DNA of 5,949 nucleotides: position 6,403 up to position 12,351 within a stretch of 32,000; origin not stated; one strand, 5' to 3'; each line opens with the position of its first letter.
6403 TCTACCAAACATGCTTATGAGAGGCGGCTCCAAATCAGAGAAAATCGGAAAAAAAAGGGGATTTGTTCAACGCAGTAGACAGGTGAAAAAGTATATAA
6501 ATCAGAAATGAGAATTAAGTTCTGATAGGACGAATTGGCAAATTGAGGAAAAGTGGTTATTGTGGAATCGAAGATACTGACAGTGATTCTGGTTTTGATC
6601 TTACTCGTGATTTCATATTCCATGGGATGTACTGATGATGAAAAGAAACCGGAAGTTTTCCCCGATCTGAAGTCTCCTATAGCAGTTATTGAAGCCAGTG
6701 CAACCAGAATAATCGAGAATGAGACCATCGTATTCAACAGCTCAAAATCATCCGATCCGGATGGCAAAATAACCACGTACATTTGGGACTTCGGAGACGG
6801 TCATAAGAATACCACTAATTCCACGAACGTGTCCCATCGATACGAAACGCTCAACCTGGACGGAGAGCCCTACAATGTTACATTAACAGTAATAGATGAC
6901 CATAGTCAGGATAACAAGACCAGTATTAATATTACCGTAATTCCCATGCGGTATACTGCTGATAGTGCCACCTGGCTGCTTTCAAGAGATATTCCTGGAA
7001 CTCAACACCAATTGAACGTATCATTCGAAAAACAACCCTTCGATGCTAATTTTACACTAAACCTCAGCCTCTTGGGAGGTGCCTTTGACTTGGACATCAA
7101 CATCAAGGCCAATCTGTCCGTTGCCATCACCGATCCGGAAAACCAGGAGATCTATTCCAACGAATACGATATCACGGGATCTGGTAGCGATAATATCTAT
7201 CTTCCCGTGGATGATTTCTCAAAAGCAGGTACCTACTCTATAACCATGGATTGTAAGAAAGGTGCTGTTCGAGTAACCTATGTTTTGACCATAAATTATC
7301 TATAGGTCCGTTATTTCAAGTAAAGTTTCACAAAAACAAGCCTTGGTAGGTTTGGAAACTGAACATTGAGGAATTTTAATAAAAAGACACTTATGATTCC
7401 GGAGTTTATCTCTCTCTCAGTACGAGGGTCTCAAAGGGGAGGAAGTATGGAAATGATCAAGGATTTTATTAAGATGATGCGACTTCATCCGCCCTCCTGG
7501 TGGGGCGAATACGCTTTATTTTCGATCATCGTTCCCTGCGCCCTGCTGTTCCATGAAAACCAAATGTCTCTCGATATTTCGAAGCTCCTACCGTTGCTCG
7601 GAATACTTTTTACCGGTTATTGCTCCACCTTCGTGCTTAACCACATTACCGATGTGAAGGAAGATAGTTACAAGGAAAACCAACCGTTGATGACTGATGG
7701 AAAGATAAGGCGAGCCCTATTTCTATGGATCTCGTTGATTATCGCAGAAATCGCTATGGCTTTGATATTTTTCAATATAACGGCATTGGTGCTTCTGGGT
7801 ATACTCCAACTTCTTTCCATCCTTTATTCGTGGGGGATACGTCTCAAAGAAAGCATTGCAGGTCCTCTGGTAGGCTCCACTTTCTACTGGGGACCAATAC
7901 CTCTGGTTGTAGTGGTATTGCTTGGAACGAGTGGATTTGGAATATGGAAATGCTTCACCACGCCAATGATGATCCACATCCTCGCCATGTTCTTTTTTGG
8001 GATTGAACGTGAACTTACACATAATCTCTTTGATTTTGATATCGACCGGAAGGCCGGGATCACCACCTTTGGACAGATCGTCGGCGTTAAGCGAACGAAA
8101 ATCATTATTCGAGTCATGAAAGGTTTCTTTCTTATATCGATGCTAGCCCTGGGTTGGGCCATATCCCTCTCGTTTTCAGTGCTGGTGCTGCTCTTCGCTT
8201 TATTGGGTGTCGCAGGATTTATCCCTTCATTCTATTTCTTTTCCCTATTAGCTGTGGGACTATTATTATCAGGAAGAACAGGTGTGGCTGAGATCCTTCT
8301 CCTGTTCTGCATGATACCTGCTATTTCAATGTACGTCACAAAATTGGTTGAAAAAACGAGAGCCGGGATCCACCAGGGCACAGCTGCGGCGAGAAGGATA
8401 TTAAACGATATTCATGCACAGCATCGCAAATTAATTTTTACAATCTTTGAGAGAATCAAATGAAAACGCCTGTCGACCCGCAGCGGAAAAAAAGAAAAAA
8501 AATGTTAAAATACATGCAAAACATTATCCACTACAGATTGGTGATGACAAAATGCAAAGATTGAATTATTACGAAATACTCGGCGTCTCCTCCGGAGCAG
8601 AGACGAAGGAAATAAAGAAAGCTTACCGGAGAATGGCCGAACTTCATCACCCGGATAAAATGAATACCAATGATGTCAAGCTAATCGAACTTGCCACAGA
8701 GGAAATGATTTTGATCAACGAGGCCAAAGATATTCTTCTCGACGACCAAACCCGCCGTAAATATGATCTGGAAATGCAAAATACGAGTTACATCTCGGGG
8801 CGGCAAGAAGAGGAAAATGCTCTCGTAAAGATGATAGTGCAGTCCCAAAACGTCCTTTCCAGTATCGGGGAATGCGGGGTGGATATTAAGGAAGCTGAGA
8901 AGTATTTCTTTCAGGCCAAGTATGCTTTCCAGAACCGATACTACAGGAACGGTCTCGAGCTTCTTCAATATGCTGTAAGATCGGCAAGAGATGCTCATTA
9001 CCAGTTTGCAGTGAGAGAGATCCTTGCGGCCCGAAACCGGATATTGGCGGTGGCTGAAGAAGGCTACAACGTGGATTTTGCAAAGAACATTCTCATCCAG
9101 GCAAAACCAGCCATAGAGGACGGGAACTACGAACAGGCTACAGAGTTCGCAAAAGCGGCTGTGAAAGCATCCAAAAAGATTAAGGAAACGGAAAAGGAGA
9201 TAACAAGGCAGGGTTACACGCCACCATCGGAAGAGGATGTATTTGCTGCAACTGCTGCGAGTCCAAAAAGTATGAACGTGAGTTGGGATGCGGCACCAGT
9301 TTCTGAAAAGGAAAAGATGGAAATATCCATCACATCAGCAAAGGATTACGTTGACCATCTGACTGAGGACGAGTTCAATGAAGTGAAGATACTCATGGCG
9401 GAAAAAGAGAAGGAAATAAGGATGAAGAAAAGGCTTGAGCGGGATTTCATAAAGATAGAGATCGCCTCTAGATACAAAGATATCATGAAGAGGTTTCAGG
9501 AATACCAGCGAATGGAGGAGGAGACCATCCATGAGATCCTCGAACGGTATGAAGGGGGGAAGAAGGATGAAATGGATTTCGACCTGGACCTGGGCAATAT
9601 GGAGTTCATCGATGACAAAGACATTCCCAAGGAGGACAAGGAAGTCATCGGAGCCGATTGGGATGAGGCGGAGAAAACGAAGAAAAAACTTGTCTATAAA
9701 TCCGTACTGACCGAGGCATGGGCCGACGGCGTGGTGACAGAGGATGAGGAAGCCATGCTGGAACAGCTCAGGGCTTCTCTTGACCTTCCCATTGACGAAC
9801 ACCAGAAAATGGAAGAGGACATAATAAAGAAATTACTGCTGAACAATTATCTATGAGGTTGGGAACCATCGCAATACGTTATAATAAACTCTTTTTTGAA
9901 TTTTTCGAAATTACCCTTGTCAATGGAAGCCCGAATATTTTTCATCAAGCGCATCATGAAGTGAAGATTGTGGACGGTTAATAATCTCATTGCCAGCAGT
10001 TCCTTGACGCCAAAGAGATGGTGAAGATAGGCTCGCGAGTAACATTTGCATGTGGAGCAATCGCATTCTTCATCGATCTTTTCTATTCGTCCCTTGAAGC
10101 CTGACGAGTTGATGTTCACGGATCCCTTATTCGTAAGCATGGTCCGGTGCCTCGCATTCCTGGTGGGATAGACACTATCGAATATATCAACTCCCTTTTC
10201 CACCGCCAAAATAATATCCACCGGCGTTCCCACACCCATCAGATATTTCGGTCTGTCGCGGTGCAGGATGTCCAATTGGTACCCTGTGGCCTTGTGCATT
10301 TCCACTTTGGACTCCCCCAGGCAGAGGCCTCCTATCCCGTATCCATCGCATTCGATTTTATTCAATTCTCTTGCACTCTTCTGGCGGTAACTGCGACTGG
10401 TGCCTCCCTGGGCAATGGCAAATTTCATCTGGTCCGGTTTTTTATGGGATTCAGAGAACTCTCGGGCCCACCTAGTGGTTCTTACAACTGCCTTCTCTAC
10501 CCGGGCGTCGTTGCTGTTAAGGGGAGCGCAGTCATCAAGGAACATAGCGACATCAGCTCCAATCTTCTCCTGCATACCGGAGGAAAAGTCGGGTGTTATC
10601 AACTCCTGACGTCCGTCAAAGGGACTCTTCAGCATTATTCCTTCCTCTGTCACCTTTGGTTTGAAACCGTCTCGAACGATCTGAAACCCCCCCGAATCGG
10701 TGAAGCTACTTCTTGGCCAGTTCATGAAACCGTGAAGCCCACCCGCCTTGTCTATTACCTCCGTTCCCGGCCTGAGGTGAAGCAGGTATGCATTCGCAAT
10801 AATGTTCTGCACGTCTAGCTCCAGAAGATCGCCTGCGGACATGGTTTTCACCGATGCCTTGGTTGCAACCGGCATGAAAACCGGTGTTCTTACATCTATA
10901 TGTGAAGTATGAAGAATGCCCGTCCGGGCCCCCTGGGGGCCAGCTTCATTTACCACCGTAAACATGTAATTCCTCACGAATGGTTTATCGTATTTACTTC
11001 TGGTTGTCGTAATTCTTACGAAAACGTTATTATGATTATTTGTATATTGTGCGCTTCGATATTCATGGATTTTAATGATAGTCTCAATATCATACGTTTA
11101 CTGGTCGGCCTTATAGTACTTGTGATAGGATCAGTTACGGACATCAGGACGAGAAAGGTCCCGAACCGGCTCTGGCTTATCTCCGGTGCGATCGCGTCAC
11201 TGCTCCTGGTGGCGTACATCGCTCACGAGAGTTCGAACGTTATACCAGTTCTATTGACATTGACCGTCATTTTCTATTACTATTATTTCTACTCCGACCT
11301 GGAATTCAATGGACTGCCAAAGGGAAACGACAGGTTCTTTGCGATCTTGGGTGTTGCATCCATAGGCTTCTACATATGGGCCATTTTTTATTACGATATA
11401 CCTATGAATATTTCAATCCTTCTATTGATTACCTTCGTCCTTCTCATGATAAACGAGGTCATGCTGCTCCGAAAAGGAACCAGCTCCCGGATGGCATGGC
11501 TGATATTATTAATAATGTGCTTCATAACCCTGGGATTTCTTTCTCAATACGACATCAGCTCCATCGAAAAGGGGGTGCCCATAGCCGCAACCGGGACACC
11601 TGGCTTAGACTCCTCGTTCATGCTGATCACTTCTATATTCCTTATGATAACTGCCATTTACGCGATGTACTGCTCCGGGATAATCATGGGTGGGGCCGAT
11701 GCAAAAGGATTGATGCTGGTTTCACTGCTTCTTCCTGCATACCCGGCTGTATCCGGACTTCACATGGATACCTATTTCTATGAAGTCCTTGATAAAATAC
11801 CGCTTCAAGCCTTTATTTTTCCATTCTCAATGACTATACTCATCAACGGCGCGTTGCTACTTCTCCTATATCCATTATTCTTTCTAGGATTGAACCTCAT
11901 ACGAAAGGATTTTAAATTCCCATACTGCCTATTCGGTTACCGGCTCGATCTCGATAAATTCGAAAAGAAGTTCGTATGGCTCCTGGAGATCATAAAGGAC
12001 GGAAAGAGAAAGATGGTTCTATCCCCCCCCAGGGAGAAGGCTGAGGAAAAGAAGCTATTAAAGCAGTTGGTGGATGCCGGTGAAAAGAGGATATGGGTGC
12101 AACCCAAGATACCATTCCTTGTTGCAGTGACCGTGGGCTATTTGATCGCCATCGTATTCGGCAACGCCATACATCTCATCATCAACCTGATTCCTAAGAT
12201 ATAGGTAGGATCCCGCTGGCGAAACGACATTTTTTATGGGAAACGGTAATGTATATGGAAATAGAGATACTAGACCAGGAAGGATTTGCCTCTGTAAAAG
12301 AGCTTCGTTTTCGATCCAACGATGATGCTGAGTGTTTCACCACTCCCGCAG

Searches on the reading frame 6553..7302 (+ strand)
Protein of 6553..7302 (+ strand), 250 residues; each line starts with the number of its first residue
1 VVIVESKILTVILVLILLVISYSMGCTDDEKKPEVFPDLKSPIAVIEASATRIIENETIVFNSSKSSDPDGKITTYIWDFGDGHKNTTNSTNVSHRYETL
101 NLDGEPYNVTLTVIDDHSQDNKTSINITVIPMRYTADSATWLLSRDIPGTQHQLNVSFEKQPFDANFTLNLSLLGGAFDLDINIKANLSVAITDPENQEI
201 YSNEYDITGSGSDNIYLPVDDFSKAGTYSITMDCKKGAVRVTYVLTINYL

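Call 64: search_protein_families(library=pfam, proteins=[window:6553-7302:+], max_evalue=0.001)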
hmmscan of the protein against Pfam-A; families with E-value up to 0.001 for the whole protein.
window:6553-7302:+ (250 aa): 3 families
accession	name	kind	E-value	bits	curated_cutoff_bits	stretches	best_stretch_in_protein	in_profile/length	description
PF18911.6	PKD_4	-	7.8e-19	68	27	1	41-129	3-85/85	PKD domain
PF00801.26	PKD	-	7e-12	45.6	23.5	1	47-123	5-75/80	PKD domain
PF22352.2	K319L-like_PKD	-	8.9e-10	38.9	27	1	54-129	8-84/84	K319L-like, PKD domain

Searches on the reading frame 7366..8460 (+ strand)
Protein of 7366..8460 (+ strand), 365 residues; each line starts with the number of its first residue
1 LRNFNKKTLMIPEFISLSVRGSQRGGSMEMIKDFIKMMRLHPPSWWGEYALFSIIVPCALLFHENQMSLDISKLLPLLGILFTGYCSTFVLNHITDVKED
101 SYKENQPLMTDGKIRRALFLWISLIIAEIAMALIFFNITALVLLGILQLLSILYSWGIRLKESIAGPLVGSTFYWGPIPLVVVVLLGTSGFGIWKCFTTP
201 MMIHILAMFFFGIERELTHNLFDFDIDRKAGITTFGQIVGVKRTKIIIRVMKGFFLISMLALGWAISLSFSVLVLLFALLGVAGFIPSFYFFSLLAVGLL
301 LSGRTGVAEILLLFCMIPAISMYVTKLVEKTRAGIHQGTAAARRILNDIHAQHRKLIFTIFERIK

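Call 64: search_protein_families(library=pfam, proteins=[window:7366-8460:+], max_evalue=0.001)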
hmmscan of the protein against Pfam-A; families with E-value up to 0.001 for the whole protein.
window:7366-8460:+ (365 aa): 1 family
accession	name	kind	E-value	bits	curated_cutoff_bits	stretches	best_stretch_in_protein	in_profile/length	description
PF01040.23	UbiA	-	9.7e-16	58.2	34.2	1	62-291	10-231/250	UbiA prenyltransferase family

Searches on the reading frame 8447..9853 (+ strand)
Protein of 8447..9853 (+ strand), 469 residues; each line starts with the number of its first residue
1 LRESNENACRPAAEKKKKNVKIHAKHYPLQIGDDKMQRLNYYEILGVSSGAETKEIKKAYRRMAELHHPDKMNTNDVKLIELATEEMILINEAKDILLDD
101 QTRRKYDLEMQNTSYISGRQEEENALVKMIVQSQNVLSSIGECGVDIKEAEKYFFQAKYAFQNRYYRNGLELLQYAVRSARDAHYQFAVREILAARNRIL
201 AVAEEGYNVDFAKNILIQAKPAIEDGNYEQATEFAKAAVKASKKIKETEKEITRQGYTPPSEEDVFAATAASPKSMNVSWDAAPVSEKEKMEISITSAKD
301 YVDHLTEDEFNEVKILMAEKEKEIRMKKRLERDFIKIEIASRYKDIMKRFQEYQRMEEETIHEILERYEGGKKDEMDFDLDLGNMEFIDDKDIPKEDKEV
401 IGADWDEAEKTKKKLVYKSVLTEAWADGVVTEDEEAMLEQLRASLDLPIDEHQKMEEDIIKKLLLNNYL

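Call 64: search_protein_families(library=pfam, proteins=[window:8447-9853:+], max_evalue=0.001)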
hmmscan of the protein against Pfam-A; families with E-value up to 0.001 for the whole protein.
window:8447-9853:+ (469 aa): 1 family
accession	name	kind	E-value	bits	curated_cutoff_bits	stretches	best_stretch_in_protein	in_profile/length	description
PF00226.36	DnaJ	-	6.1e-18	65.1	27.8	1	40-107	1-63/63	DnaJ domain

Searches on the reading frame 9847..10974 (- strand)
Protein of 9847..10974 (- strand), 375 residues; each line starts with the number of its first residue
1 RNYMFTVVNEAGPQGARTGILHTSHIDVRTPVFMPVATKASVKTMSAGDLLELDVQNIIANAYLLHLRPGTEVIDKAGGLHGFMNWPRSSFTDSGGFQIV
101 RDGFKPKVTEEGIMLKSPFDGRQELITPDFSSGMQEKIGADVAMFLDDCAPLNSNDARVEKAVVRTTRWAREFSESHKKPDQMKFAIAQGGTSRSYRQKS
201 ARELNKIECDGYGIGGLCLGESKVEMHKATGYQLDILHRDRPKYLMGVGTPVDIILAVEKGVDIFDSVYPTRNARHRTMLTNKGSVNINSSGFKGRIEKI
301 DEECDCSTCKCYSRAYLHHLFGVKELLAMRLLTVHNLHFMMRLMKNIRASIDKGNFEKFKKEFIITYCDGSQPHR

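Call 64: search_protein_families(library=pfam, proteins=[window:9847-10974:-], max_evalue=0.001)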
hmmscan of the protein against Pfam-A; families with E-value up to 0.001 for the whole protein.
window:9847-10974:- (375 aa): 1 family
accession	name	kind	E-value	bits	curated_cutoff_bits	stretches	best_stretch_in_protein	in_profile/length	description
PF01702.25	TGT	-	5e-132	440.7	26.3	1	15-366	2-354/357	Queuine tRNA-ribosyltransferase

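Call 70: search_protein_families(library=ncbifam, proteins=[window:9847-10974:-], max_evalue=0.00001)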
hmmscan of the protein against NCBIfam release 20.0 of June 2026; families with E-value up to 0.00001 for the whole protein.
window:9847-10974:- (375 aa): 4 families
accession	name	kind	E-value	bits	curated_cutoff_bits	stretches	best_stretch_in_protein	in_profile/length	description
TIGR00430.1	Q_tRNA_tgt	equivalog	1.6e-122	409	306.75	1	15-365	9-361/368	tRNA guanosine(34) transglycosylase Tgt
TIGR00449.1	tgt_general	superfamily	2.5e-121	405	47.6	1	15-365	9-360/367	tRNA-guanine transglycosylase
TIGR00432.2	arcsn_tRNA_tgt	equivalog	4e-40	137.6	350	2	135-357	110-324/441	tRNA guanosine(15) transglycosylase TgtA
NF040592.1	tRNA_mod_ArcS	equivalog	8.9e-07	27.9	440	1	239-356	127-225/575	archaeosine synthase subunit alpha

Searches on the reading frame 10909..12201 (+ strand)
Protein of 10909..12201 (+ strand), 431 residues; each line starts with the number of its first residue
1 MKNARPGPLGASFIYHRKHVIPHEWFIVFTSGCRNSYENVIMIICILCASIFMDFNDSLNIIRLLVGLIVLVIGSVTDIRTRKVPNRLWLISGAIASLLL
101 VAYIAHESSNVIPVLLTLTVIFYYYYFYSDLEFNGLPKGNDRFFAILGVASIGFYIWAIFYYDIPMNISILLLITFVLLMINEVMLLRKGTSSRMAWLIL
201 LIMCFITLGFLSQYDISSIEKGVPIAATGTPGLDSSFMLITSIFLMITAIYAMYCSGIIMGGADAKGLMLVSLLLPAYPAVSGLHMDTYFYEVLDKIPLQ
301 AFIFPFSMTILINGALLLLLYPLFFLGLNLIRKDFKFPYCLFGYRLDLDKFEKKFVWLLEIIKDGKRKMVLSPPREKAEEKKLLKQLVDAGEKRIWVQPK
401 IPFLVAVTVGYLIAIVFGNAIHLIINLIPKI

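Call 3: search_protein_families(library=pfam, proteins=[window:10909-12201:+], max_evalue=0.1)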
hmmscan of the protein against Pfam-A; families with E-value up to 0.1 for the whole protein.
window:10909-12201:+ (431 aa): 2 families
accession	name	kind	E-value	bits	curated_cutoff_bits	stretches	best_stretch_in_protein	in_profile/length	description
PF06847.16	Arc_PepC_II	-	1e-15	58.5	29.9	1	336-418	2-91/93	Archaeal Peptidase A24 C-terminus Type II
PF01478.23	Peptidase_A24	-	0.00044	21.1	26.5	1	65-173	1-93/104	Type IV leader peptidase family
